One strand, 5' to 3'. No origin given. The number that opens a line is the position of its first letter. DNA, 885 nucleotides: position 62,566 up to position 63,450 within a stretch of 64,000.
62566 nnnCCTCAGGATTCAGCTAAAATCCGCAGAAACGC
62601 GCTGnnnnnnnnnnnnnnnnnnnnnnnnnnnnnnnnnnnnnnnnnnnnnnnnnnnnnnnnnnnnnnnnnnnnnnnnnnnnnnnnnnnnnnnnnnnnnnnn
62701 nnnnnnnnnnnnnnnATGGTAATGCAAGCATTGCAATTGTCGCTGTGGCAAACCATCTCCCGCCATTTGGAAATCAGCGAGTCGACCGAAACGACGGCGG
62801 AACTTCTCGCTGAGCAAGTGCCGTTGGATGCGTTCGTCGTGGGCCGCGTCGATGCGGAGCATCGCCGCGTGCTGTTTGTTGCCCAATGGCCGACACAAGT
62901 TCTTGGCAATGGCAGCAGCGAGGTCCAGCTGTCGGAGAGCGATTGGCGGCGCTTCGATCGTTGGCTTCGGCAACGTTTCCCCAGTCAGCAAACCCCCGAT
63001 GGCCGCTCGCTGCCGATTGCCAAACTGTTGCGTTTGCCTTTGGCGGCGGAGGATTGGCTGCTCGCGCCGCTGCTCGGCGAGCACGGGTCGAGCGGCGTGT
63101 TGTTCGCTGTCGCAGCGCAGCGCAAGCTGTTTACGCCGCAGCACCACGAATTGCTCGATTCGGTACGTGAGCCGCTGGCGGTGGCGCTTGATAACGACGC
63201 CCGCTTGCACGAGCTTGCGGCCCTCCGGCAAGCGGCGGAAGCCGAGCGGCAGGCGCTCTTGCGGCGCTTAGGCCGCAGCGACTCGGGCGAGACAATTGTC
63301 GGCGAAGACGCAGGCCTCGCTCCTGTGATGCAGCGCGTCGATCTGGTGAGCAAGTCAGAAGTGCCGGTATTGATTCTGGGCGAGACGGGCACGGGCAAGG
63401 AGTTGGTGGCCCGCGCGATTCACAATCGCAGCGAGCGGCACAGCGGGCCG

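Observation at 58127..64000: Sulfate uptake operon sbp-cysTWA-yezD apparently under sigma-54 control, divergent from a GAF-domain enhancer-binding protein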

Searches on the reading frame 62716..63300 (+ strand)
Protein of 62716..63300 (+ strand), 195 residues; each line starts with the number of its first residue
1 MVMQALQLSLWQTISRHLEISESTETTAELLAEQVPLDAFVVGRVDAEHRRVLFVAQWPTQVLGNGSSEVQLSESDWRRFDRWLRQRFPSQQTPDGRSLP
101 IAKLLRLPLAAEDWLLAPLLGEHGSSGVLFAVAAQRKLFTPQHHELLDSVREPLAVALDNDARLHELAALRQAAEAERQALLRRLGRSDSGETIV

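Call 17: find_related_loci(query=window:62716-63300:+, collection=metagenome_contigs, flank=6000)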
Query window:62716-63300:+ (195 aa) in metagenome_contigs; peptide patterns used: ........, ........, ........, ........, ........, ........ (x = any residue, [..] = any of these).
600 stretches matched a pattern, but none encodes a relative of the query by tblastn (E <= 1e-3).
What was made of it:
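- Tried and rejected: A single N-terminal sequence used as query found nothing (call 17).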

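Call 57: search_protein_representatives(protein=window:62716-63276:+)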
Query: 187 residues. Proteins with E-value up to 0.001 (for the whole library): 275; up to 1e-10: 84; up to 1e-30: 2. The best 150 are listed.
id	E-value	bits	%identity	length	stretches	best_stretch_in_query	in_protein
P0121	4.4e-44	166.4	49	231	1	4-187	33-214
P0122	5.7e-36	139.9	45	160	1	5-158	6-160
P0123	1.6e-25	105.9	46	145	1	6-134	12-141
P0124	2.1e-25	105.5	37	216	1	5-184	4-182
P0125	2.2e-25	105.5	38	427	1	5-187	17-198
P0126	5.8e-24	100.9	38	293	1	4-187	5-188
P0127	3.8e-23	98.2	56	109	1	5-86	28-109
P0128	5.4e-23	97.7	37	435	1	5-187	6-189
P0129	1.2e-22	96.5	38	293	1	4-187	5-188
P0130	3.1e-22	95.2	36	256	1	6-187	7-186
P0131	5.8e-22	94.3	39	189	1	6-187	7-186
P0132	5.9e-22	94.3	35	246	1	6-187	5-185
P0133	1.0e-21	93.5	53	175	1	86-187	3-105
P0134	7.2e-21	90.8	43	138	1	6-126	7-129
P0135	1.2e-20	90.0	42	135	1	4-128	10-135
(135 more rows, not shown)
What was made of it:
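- On GAF-domain sensors: The weaker phmmer hits include several long proteins of about 1,000-2,900 residues matched in repeated stretches (call 57).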
